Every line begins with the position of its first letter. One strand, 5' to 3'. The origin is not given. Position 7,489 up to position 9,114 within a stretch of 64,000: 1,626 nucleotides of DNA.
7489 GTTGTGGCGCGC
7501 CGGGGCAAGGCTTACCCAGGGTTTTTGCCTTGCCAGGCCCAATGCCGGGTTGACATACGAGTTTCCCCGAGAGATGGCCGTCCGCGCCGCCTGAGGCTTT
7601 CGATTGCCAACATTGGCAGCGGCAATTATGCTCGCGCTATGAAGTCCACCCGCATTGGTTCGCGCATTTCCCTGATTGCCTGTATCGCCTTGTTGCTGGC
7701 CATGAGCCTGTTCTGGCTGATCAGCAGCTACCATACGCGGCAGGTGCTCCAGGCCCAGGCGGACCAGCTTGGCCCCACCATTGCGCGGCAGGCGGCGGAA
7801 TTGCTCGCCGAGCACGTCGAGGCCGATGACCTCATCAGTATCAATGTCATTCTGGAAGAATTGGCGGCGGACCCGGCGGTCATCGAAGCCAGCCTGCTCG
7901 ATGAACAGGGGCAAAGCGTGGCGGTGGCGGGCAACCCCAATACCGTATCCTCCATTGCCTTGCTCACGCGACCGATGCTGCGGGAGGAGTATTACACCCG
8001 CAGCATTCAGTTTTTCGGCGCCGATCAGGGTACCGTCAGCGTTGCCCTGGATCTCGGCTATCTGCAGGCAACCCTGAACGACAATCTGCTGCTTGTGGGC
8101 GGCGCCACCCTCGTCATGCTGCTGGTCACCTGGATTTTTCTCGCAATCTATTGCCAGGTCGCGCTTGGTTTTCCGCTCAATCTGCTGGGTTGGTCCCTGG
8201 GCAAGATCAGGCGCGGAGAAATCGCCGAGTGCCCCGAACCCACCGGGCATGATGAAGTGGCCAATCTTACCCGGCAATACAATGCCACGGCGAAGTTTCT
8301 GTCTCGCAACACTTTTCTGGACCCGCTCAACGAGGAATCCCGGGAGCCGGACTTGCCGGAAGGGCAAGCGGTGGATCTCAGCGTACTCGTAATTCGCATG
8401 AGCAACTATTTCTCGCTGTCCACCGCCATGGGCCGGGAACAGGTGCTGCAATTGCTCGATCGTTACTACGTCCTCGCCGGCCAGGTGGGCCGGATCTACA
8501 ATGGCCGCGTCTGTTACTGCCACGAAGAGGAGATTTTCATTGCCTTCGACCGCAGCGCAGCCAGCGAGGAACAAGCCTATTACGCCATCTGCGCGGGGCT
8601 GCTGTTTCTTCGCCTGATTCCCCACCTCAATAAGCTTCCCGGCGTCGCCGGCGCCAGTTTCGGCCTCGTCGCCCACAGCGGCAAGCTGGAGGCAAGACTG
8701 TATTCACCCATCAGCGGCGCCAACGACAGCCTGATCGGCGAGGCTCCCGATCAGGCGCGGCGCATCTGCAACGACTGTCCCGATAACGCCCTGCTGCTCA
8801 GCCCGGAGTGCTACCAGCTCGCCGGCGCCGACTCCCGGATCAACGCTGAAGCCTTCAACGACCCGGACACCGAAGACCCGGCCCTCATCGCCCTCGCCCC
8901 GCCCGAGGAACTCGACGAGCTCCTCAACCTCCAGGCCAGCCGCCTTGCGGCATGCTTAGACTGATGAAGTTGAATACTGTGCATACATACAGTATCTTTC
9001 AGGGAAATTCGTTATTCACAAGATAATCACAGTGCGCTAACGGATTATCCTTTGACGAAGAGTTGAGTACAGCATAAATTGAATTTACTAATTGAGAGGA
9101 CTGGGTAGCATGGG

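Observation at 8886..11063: A 2-kb AT-rich insertion in a gene's 3' end, bracketed by a diverged direct repeat that re-encodes the C-terminus, with no integrase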

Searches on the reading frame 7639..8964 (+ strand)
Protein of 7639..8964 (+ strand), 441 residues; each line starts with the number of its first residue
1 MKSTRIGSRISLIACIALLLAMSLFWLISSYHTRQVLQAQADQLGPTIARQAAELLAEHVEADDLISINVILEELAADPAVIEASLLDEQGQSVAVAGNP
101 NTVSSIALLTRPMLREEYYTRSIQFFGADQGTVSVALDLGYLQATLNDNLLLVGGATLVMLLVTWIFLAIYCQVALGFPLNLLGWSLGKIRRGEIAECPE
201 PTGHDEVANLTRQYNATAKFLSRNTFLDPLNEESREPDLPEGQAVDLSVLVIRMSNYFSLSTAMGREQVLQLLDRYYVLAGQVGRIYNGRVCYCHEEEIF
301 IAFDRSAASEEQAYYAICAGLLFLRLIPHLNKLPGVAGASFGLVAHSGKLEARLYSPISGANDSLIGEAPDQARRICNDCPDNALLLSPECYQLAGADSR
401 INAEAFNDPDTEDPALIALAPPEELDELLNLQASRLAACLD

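Call 4: search_protein_families(library=pfam, proteins=[window:7657-8964:+], max_evalue=0.01)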
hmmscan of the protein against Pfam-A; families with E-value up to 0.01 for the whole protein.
window:7657-8964:+ (435 aa): 1 family
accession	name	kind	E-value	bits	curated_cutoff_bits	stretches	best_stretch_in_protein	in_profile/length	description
PF10144.15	SMP_2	-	1.7e-08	34.8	28.9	1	6-101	16-112/159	Bacterial virulence factor haemolysin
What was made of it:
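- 7639..8964 (+): Intact flanking gene G: a 441-aa YtjB/AhpA (SMP_2) family membrane protein, ending ...RLAACLD*. Pfam SMP_2 E 1.7e-8 (call 4).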

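Call 7: find_related_loci(query=window:7657-8964:+, collection=genome_contigs, flank=8000)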
Query window:7657-8964:+ (435 aa) in genome_contigs; peptide patterns used: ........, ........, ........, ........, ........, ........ (x = any residue, [..] = any of these).
338 stretches matched a pattern; 5 encode a relative of the query (tblastn E <= 1e-3); 5 distinct loci.
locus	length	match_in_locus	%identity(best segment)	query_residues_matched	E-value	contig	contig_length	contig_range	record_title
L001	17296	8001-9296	97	1-432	0e+0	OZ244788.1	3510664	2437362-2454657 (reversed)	MAG: uncultured Pseudohongiella sp. isolate 557b9bf4-2e8a-47be-828a-ee55f768ebc5 genome assembly, chromosome: 1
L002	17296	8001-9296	94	1-432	0e+0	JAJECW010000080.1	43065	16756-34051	MAG: Pseudomonadales bacterium isolate jk18xAbins.44 k141_604579, whole genome shotgun sequence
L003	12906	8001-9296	92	1-432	0e+0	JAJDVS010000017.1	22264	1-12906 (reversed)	MAG: Pseudomonadales bacterium isolate jk18x22bins.60 k141_574495, whole genome shotgun sequence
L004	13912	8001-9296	92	1-432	0e+0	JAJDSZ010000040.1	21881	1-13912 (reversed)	MAG: Pseudomonadales bacterium isolate jk18x11bins.34 k141_1131849, whole genome shotgun sequence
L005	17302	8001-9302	42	4-430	1e-92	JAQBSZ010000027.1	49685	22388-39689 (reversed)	MAG: Proteobacteria bacterium isolate casp150-mb.100 NODE_1800_length_49685_cov_0.128907, whole genome shotgun sequence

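Call 30: find_homologous_proteins(query=window:7657-8964:+, max_evalue=1e-30)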
Query window:7657-8964:+ (435 aa): 30 proteins with E <= 1e-30 among 8000 candidates.
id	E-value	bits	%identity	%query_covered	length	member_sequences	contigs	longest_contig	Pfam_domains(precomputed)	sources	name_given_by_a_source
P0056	4.6e-273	923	97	99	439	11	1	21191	PF10144.16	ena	-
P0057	4.2e-216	736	77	99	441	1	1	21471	PF10144.16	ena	-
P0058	4.7e-209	713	74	99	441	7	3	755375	PF10144.16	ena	-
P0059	1.5e-200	685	72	99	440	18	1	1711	PF10144.16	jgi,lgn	-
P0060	7.0e-188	643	68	99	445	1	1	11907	PF10144.16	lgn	-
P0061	1.4e-187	642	67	99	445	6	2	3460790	PF10144.16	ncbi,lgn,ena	-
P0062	3.1e-186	637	67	99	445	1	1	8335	PF10144.16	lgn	-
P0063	6.8e-186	636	66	95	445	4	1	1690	PF10144.16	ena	-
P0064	2.4e-183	628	67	99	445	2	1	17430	PF10144.16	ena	-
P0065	3.5e-183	627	66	99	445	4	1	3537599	PF10144.16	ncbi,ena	-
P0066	7.0e-180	617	66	99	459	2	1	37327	PF10144.16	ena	-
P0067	2.2e-179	615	66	99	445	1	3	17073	PF10144.16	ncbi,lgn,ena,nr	ncbi:MAG: hypothetical protein F4030_08475 [Gammaproteobacteria bacterium]|nr:hypothetical protein [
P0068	4.2e-179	614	67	99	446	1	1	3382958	PF10144.16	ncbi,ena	-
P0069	5.3e-179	614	66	99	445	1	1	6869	PF10144.16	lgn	-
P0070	1.1e-178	613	64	99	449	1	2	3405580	-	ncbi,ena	-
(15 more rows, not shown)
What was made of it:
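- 7639..8964 (+): One source names a homologue 'AhpA/YtjB family protein' (call 30).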

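Call 33: find_encoding_contigs(protein=P0058, flank=5000, max_places=3)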
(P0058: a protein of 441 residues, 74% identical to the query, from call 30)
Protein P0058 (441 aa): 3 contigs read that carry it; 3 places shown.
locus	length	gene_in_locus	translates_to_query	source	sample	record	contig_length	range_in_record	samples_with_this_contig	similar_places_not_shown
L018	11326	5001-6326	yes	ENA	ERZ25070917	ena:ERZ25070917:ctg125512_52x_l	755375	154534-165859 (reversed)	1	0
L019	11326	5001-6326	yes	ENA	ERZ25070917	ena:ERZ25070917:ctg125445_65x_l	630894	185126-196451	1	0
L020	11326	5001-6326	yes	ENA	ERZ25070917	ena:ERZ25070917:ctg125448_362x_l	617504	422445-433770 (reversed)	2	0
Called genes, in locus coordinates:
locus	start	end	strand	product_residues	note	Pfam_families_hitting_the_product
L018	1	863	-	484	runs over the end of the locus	PF03600:CitMHS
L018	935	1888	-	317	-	PF00152:tRNA-synt_2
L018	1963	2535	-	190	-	PF08207:EFP_N, PF01132:EFP, PF09285:Elong-fact-P_C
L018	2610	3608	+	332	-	PF04055:Radical_SAM (weak)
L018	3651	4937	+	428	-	PF00990:GGDEF, PF00563:EAL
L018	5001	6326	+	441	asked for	PF10144:SMP_2 (weak)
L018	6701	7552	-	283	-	PF01063:Aminotran_4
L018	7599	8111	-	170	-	PF00583:Acetyltransf_1, PF13508:Acetyltransf_7, PF08445:FR47 (weak)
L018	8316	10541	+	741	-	PF03971:IDH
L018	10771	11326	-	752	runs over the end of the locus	PF00521:DNA_topoisoIV, PF03989:DNA_gyraseA_C (faint)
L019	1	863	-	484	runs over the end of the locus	PF03600:CitMHS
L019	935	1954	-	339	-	PF00152:tRNA-synt_2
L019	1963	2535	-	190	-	PF08207:EFP_N, PF01132:EFP, PF09285:Elong-fact-P_C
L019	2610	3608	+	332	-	PF04055:Radical_SAM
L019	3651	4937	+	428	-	PF00990:GGDEF, PF00563:EAL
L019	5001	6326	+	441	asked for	PF10144:SMP_2 (weak)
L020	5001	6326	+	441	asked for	PF10144:SMP_2 (weak)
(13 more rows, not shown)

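Call 34: find_encoding_contigs(protein=P0057, flank=5000, max_places=2)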
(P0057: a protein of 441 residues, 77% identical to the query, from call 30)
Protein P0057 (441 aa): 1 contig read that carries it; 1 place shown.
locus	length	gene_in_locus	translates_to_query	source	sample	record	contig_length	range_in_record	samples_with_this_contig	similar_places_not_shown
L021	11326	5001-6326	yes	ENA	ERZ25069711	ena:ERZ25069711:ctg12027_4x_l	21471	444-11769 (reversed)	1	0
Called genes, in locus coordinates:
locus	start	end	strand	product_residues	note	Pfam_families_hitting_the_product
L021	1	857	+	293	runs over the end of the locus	PF01063:Aminotran_4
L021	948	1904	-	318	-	PF00152:tRNA-synt_2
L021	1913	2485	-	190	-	PF08207:EFP_N, PF01132:EFP, PF09285:Elong-fact-P_C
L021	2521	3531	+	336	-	PF04055:Radical_SAM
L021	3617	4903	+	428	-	PF00990:GGDEF, PF00563:EAL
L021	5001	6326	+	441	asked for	PF10144:SMP_2 (weak)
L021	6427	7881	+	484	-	PF03600:CitMHS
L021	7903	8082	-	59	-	-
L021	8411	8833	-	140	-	-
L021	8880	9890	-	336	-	-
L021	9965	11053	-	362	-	PF00106:adh_short (faint), PF01073:3Beta_HSD, PF01370:Epimerase, PF02719:Polysacc_synt_2, PF04321:RmlD_sub_bind, PF07993:NAD_binding_4, PF16363:GDP_Man_Dehyd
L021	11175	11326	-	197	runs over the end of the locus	?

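Call 49: search_protein_families(library=ncbifam, proteins=[window:7657-8964:+], max_evalue=1)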
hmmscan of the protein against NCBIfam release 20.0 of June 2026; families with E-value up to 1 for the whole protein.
window:7657-8964:+ (435 aa): 10 families
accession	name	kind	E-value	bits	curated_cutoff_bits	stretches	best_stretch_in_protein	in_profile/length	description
NF008419.0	PRK11246.1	equivalog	5.2e-07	29.3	279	1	7-97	17-109/219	YtjB family periplasmic protein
NF007423.1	PRK09966.1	equivalog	4.4e-06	25.8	325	1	8-161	12-167/390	diguanylate cyclase DgcN/YfiN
NF040691.1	MtrAB_MtrB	equivalog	0.0038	16.3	450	1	140-218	185-260/507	MtrAB system histidine kinase MtrB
NF038263.1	prot_phos_SiaA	equivalog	0.0049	15.4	700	1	127-219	291-383/658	biofilm regulation protein phosphatase SiaA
NF012163.2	BaeS_SmeS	equivalog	0.11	11.4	500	1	79-218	107-236/457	sensor histidine kinase efflux regulator BaeS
TIGR01128.2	holA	equivalog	0.14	11.5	80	1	19-71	123-174/316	DNA polymerase III subunit delta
NF007004.0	PRK09467.1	equivalog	0.2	10.4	415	0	152-213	163-223/440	two-component system sensor histidine kinase EnvZ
NF007837.0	PRK10549.1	equivalog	0.2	10.3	603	1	141-219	164-237/466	envelope stress sensor histidine kinase BaeS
NF003956.0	PRK05454.1-3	equivalog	0.22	9.6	864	1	141-211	77-146/718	glucans biosynthesis glucosyltransferase MdoH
NF038389.1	ArsS_fam_HK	equivalog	0.32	10.4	250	1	144-214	131-198/403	ArsS family sensor histidine kinase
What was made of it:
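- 7639..8964 (+): NCBIfam YtjB E 5e-7, below its cut-off (call 49).
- Checked: The 'signalling gene' is a YtjB/AhpA (Pfam SMP_2) family membrane protein (calls 4, 30, 49).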

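Call 53: find_encoding_contigs(protein=P0056, flank=6000, max_places=6)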
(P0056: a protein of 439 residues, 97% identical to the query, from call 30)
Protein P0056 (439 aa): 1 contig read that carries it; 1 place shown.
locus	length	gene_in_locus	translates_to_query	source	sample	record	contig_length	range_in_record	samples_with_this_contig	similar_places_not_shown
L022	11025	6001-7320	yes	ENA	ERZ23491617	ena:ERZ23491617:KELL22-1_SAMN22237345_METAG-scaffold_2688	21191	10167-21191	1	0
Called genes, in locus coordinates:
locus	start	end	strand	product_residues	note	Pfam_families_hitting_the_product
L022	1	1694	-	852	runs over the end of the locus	PF07715:Plug, PF00593:TonB_dep_Rec_b-barrel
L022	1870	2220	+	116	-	-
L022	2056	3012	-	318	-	PF00152:tRNA-synt_2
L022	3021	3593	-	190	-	PF08207:EFP_N, PF01132:EFP, PF09285:Elong-fact-P_C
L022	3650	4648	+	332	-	PF04055:Radical_SAM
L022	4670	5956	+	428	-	PF00990:GGDEF, PF00563:EAL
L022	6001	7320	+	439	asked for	PF10144:SMP_2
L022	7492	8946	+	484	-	PF03600:CitMHS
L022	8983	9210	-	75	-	-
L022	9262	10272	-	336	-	-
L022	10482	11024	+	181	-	?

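Call 75: list_cluster_members(proteins=[P0056, window:7639-8964:+])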
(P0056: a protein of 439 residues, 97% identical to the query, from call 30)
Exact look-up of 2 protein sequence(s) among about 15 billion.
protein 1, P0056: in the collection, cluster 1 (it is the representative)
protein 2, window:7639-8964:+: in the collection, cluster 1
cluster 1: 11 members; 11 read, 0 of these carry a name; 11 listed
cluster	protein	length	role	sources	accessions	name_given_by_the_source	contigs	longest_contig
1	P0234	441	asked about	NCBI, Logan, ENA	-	-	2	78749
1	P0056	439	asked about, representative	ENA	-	-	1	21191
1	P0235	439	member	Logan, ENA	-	-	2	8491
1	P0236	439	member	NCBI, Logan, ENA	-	-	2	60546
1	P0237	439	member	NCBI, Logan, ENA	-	-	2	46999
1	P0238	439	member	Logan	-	-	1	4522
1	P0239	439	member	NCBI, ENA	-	-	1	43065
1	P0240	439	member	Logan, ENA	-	-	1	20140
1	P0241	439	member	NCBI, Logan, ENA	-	-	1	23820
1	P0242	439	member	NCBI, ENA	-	-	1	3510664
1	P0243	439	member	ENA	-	-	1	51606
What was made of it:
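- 7639..8964 (+): The exact product P0234 is in the public collection (call 75).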

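Call 77: find_encoding_contigs(protein=P0243, flank=5000, max_places=3)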
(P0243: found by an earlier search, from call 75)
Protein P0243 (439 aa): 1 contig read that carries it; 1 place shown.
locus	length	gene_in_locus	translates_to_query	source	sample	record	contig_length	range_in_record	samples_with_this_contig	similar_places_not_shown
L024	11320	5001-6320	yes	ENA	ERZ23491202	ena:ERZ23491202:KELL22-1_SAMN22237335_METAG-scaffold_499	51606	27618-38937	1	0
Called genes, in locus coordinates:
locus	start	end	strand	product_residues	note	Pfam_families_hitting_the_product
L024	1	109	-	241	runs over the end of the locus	PF27235:AF_1680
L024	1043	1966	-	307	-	PF00152:tRNA-synt_2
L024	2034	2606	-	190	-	PF08207:EFP_N, PF01132:EFP, PF09285:Elong-fact-P_C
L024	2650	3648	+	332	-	PF04055:Radical_SAM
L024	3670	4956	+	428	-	PF00990:GGDEF, PF00563:EAL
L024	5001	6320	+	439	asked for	PF10144:SMP_2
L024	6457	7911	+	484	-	PF03600:CitMHS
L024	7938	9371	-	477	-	PF04389:Peptidase_M28 (weak), PF01546:Peptidase_M20, PF07687:M20_dimer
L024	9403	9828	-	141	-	-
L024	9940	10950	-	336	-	-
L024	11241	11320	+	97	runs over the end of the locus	-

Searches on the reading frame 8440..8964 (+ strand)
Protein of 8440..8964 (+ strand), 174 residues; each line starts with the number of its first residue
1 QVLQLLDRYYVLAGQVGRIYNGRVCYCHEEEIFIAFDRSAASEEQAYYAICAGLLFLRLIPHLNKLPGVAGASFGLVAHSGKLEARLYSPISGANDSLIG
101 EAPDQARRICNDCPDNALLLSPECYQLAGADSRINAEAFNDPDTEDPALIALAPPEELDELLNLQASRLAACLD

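Call 29: find_related_loci(query=window:8440-8964:+, collection=metagenome_contigs, flank=5000)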
Query window:8440-8964:+ (174 aa) in metagenome_contigs; peptide patterns used: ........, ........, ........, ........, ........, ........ (x = any residue, [..] = any of these).
357 stretches matched a pattern, but none encodes a relative of the query by tblastn (E <= 1e-3).
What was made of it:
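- Tried and rejected: A scan with the C-terminal 174 aa of gene G found nothing (call 29).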
